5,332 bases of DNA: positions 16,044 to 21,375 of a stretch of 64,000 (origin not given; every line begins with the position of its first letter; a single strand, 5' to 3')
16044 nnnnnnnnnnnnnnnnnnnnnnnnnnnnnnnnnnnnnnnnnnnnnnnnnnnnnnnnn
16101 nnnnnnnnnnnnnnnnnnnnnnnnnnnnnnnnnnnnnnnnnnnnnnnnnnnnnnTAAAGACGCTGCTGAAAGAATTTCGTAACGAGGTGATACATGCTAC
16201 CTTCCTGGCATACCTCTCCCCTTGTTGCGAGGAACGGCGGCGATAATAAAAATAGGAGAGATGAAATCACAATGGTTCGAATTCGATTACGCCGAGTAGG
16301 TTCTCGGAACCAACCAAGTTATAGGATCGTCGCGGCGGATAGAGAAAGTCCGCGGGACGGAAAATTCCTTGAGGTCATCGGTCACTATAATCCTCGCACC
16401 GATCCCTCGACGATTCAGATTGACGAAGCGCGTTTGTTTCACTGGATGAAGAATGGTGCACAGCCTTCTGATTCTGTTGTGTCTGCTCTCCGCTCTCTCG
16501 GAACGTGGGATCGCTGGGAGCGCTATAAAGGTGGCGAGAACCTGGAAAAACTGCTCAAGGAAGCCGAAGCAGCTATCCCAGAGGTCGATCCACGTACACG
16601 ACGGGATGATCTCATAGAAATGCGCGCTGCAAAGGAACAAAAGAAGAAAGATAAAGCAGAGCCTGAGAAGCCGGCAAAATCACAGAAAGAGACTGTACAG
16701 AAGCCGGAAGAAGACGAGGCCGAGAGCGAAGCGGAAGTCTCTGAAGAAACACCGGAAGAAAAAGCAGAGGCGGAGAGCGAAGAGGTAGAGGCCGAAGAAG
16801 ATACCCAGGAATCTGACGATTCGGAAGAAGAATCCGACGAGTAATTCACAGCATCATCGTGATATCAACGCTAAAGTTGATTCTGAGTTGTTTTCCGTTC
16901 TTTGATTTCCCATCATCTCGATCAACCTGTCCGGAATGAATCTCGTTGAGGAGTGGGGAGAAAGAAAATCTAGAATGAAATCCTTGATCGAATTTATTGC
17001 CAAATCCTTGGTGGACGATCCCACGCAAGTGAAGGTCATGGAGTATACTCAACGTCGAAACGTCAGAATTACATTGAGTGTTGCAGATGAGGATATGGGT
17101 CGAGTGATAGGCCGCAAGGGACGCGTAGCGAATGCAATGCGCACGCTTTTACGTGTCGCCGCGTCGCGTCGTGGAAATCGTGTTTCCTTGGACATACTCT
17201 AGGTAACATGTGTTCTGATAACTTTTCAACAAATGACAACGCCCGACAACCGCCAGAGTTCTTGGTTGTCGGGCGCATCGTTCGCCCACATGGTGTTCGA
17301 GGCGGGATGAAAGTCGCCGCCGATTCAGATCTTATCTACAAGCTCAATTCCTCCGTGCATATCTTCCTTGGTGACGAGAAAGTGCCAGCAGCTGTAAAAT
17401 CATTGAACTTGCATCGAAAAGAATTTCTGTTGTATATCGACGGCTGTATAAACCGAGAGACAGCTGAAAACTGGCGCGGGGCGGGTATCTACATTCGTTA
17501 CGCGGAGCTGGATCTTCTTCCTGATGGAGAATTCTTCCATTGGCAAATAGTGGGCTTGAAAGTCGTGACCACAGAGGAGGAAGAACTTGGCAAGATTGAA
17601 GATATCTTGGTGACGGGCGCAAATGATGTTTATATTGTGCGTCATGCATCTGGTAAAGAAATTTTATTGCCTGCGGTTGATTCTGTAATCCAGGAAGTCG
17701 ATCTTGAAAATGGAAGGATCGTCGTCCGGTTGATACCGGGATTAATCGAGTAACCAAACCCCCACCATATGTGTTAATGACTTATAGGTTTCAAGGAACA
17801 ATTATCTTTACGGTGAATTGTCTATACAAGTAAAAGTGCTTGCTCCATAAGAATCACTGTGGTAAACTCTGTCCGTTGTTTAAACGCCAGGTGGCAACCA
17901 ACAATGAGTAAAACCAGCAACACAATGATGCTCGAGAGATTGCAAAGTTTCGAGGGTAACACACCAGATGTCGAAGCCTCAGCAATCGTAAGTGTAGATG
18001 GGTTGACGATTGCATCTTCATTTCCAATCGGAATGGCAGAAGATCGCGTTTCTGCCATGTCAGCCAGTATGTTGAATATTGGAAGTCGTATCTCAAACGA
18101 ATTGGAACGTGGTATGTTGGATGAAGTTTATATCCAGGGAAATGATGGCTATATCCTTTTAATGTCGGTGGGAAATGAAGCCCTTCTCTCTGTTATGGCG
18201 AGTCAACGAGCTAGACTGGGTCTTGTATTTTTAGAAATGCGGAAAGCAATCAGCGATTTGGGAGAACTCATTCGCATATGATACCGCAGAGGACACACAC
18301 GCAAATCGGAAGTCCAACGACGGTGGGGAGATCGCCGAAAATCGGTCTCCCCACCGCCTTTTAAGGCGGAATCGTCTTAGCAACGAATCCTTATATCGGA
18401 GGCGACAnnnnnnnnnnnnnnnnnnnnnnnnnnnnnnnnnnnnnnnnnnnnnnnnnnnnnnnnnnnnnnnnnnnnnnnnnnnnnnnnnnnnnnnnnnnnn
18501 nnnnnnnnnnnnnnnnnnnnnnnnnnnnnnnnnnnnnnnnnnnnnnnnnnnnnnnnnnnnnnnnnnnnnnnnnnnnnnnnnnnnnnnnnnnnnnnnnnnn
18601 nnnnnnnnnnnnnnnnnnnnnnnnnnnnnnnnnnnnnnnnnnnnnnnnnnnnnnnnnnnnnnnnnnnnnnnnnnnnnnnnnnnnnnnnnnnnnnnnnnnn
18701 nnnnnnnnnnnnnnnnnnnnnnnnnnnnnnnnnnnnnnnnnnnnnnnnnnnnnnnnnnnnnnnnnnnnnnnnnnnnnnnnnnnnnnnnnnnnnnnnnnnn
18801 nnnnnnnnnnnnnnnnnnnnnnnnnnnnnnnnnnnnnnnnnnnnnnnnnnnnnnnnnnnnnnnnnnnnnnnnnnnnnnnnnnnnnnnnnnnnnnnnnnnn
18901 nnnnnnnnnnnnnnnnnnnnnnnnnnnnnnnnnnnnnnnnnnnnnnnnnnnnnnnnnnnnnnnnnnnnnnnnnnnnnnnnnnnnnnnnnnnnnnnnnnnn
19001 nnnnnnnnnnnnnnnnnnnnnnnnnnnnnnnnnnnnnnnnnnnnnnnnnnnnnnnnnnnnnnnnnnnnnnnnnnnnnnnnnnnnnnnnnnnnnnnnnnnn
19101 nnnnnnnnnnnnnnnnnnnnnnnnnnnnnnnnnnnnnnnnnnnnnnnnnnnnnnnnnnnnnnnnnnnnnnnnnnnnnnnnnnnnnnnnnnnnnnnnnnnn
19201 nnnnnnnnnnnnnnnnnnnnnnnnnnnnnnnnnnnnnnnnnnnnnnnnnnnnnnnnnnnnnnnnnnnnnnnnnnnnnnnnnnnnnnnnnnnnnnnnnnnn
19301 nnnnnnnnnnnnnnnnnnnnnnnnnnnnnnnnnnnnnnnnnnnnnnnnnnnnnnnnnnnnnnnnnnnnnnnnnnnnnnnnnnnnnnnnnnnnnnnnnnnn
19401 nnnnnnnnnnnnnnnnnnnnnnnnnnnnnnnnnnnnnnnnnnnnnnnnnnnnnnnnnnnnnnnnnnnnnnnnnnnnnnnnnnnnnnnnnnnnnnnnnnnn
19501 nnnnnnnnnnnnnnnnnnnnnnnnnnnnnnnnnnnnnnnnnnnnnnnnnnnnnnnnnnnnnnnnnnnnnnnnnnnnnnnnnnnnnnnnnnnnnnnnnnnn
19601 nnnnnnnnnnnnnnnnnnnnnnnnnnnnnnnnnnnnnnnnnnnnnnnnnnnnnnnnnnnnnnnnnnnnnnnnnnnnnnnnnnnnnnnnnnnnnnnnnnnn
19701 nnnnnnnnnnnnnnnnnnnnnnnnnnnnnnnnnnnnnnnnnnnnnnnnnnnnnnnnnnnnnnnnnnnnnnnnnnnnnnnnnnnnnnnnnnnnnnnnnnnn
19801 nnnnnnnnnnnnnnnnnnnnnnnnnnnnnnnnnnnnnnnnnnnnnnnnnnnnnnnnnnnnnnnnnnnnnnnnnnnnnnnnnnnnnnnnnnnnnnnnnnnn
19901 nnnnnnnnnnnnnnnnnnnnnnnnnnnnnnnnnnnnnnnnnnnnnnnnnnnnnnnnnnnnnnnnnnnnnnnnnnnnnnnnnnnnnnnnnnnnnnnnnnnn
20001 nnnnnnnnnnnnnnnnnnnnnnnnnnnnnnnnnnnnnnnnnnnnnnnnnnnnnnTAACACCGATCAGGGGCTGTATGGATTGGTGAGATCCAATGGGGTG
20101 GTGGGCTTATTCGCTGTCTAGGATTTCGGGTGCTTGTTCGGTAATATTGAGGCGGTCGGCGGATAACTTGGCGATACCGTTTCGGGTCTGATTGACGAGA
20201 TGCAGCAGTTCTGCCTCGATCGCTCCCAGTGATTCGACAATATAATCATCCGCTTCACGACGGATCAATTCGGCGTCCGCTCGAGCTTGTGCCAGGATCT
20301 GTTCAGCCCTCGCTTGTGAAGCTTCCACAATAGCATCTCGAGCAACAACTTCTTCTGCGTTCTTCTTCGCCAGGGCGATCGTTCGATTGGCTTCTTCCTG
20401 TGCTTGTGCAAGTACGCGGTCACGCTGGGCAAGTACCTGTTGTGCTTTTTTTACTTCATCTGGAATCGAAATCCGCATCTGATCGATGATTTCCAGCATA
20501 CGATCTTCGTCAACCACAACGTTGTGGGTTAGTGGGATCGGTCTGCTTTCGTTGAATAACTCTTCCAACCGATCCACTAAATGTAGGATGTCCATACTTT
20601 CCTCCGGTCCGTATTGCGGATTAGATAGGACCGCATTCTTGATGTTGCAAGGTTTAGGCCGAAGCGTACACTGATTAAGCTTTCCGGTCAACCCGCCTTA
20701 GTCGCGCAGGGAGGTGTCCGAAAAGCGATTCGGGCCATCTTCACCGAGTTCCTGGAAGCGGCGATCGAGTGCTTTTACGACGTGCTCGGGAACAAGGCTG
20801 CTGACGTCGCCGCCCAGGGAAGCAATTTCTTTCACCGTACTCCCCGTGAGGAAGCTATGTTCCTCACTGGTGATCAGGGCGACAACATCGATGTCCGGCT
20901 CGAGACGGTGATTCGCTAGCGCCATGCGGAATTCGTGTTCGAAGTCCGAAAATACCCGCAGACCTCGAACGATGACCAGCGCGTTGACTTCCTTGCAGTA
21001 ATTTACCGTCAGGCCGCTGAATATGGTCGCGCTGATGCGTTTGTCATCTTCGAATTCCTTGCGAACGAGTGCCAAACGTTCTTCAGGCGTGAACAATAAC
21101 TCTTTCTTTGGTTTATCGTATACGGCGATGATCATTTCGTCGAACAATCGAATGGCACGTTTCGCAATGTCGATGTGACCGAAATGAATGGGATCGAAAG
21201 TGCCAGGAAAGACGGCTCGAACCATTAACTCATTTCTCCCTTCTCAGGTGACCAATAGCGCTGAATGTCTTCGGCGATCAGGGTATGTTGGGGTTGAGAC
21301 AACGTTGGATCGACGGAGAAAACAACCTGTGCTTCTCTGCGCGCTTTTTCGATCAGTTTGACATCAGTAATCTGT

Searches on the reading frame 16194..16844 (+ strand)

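Call 57: search_protein_families(library=pfam, proteins=[window:16194-16844:+], max_evalue=0.00001)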
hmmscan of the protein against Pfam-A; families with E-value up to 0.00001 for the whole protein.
window:16194-16844:+ (216 aa): 1 family
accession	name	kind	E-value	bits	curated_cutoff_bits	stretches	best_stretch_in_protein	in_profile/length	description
PF00886.24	Ribosomal_S16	-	1.4e-23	83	27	1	34-92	1-62/62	Ribosomal protein S16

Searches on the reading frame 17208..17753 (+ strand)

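Call 57: search_protein_families(library=pfam, proteins=[window:17208-17753:+], max_evalue=0.00001)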
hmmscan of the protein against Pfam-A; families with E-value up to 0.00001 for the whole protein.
window:17208-17753:+ (181 aa): 3 families
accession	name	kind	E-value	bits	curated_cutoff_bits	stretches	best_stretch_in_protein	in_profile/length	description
PF24986.1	PRC_RimM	-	8e-17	61.1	27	1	113-177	3-67/69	RimM PRC barrel domain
PF01782.24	RimM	-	1e-13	51.8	23.5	1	20-97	1-81/84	RimM N-terminal domain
PF05239.21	PRC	-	1.3e-10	41.6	21.2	1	107-178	2-76/78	PRC-barrel domain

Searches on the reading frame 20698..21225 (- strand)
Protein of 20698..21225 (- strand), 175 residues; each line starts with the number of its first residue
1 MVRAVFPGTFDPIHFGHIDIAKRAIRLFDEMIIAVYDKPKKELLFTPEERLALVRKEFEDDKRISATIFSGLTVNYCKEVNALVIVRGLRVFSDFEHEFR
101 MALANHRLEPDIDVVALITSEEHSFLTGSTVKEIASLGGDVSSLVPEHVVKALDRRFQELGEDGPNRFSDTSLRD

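Call 57: search_protein_families(library=pfam, proteins=[window:20698-21225:-], max_evalue=0.00001)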
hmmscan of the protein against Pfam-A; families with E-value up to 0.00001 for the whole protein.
window:20698-21225:- (175 aa): 1 family
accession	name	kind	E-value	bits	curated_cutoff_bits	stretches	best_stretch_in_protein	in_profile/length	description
PF01467.32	CTP_transf_like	-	1e-20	74.7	21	1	5-133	1-132/133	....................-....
